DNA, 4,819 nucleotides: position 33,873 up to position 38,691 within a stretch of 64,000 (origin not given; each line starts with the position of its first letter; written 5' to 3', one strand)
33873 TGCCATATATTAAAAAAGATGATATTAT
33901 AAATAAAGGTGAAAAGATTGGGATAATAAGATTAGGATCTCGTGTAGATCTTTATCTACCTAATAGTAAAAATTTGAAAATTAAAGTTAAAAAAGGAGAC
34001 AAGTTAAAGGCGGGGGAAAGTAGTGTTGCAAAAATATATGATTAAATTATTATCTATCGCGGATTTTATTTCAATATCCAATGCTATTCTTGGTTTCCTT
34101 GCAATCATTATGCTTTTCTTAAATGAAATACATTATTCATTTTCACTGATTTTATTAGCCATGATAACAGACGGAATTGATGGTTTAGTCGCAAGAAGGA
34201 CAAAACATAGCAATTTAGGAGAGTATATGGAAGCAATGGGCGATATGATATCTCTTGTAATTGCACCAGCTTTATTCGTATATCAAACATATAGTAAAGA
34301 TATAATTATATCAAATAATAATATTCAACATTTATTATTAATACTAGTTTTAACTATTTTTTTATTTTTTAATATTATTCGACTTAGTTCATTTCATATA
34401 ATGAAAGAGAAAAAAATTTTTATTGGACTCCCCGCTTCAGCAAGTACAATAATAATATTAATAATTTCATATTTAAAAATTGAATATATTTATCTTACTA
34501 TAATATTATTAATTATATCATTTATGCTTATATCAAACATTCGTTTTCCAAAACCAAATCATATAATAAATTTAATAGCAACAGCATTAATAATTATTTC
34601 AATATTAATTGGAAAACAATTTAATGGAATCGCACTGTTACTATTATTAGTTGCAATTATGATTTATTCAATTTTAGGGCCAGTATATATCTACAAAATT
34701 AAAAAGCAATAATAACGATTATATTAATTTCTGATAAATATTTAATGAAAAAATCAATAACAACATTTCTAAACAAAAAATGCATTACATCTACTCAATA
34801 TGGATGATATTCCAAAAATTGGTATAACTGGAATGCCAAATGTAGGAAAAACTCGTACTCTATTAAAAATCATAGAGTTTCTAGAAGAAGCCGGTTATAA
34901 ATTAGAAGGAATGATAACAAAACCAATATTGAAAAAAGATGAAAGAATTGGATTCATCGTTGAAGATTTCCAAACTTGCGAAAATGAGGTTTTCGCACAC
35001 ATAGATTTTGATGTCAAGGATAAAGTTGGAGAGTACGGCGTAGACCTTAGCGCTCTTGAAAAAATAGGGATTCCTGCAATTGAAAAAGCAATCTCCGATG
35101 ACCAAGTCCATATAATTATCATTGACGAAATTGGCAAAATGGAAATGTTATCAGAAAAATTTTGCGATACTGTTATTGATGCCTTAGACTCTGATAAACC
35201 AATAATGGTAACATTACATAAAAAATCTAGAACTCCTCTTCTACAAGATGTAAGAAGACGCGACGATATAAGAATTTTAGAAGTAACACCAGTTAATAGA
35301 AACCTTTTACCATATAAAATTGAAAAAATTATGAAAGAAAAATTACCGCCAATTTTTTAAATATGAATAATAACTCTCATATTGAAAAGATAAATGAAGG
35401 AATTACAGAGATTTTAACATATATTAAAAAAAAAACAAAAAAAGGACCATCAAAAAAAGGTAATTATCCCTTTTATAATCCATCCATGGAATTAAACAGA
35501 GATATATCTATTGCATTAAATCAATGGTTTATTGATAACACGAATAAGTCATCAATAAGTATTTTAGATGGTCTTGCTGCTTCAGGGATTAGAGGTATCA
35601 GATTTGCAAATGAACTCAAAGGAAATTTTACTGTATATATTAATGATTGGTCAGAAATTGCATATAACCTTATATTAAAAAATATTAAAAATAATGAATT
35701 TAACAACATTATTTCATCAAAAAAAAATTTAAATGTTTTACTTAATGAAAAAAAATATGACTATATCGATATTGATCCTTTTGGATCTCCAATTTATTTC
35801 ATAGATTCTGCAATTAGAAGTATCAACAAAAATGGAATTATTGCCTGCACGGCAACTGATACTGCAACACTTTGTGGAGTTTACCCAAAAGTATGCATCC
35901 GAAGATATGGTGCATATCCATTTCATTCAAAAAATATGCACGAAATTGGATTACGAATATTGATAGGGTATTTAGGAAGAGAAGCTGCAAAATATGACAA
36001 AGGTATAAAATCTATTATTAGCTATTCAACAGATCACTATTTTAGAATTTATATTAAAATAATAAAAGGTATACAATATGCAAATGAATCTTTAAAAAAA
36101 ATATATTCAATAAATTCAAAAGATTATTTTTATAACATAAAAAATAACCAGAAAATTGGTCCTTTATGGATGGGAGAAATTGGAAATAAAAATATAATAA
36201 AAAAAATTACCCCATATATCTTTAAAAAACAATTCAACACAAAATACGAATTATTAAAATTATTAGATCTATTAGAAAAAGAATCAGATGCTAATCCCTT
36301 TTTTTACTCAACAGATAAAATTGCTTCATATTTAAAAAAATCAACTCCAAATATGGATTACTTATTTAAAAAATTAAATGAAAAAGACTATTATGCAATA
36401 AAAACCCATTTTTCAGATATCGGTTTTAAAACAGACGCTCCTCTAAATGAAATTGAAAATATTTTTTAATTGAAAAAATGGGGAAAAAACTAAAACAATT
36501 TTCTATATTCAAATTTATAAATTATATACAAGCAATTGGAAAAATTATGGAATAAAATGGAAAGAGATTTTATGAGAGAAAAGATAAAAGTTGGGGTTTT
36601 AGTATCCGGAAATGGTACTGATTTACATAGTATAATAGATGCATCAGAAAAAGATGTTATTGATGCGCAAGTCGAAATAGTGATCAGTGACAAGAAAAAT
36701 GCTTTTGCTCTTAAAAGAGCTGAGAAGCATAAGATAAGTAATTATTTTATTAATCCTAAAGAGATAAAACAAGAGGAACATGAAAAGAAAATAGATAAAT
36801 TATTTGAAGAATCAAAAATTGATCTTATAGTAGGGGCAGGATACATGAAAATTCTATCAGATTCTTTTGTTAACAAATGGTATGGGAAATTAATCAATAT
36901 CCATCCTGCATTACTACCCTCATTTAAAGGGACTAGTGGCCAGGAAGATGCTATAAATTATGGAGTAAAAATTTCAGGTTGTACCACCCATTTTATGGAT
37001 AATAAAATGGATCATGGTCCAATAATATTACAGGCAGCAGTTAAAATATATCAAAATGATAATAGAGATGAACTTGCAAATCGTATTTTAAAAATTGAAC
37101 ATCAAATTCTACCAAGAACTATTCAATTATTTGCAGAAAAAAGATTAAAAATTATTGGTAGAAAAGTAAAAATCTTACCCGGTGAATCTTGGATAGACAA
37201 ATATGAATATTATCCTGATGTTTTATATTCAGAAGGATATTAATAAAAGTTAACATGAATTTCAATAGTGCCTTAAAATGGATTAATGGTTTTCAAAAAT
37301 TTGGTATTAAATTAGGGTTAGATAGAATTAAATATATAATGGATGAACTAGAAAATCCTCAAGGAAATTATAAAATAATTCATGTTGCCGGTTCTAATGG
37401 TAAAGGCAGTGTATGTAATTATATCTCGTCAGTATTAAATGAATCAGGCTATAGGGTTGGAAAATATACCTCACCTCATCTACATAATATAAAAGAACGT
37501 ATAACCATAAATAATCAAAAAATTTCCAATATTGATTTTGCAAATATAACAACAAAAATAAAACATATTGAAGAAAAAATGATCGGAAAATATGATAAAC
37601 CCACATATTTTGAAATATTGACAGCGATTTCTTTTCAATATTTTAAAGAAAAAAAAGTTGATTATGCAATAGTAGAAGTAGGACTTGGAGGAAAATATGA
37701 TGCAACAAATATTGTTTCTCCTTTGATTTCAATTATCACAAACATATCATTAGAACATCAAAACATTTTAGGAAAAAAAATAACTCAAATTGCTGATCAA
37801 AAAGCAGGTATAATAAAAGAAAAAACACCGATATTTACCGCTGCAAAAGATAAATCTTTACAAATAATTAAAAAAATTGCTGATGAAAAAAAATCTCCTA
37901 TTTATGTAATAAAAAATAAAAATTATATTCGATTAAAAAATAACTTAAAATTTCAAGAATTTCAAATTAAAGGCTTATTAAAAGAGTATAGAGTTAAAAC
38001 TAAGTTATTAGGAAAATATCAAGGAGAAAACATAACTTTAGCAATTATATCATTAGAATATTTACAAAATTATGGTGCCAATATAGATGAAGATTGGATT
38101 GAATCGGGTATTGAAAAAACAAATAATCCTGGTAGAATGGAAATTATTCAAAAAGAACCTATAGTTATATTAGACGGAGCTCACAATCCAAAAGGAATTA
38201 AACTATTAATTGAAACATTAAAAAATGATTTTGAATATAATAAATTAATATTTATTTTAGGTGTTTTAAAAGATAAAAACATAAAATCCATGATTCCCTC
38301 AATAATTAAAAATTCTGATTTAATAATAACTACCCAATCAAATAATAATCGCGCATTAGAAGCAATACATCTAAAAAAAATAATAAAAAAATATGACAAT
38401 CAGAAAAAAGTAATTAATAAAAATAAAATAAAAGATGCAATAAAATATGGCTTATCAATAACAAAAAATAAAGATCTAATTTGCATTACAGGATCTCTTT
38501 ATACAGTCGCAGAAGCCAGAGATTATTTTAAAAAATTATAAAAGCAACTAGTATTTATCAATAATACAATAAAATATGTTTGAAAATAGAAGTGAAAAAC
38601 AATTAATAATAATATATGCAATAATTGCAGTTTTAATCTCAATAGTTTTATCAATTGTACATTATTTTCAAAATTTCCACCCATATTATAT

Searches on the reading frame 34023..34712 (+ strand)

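Call 57: search_protein_families(library=pfam, proteins=[window:34023-34712:+], max_evalue=0.001)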
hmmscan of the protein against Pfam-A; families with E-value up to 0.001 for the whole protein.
window:34023-34712:+ (229 aa): 1 family
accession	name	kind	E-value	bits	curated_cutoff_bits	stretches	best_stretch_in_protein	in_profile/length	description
PF01066.26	CDP-OH_P_transf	-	5.3e-11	43.6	22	1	11-164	2-144/152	CDP-alcohol phosphatidyltransferase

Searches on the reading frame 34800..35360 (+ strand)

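Call 57: search_protein_families(library=pfam, proteins=[window:34800-35360:+], max_evalue=0.001)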
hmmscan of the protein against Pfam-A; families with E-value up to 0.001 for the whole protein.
window:34800-35360:+ (186 aa): 3 families
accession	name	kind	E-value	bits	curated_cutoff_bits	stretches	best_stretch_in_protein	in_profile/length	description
PF03266.21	NTPase_1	-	4.5e-47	160.5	23.9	1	6-174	1-167/168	NTPase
PF13401.12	AAA_22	-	0.00029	21.6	27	1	9-137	10-118/130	AAA domain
PF10649.15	DUF2478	-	0.00039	20.5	22.3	1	17-142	12-133/159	Protein of unknown function (DUF2478)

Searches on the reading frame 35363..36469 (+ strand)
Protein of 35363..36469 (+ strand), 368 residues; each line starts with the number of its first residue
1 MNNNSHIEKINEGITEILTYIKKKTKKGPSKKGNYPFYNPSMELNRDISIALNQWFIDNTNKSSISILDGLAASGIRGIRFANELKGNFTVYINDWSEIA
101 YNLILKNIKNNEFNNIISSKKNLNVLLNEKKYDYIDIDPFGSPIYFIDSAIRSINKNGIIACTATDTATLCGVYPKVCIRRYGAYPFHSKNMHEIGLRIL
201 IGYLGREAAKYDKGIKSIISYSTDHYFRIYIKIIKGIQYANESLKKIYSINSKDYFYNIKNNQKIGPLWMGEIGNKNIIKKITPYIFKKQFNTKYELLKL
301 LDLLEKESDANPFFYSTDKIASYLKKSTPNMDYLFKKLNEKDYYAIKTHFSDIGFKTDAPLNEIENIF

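Call 57: search_protein_families(library=pfam, proteins=[window:35363-36469:+], max_evalue=0.001)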
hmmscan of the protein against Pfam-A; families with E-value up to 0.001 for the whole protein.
window:35363-36469:+ (368 aa): 1 family
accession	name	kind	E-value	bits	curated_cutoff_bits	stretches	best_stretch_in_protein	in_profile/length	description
PF02005.22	TRM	-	5e-99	332.5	27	1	34-367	18-374/376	N2,N2-dimethylguanosine tRNA methyltransferase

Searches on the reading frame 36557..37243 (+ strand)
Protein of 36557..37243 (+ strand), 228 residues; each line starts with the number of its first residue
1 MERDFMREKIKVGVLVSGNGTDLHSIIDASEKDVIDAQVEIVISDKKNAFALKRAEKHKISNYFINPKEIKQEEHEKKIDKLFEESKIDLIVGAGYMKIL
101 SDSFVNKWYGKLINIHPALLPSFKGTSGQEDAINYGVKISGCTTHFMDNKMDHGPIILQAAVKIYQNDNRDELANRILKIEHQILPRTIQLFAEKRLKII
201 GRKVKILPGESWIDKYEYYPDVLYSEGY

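Call 57: search_protein_families(library=pfam, proteins=[window:36557-37243:+], max_evalue=0.001)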
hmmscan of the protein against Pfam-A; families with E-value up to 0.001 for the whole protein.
window:36557-37243:+ (228 aa): 1 family
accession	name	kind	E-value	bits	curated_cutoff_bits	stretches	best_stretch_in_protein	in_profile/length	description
PF00551.24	Formyl_trans_N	-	2.9e-50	171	26.1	1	11-189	2-181/181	Formyl transferase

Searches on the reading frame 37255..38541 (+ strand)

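Call 57: search_protein_families(library=pfam, proteins=[window:37255-38541:+], max_evalue=0.001)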
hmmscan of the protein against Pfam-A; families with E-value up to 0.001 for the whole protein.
window:37255-38541:+ (428 aa): 2 families
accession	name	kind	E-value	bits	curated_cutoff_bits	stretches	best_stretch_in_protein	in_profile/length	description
PF02875.26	Mur_ligase_C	-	1.3e-19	71.7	28.4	1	293-414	1-126/127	Mur ligase, glutamate ligase domain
PF08245.18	Mur_ligase_M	-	3.5e-15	56.9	24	1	44-266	1-199/200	Mur ligase middle domain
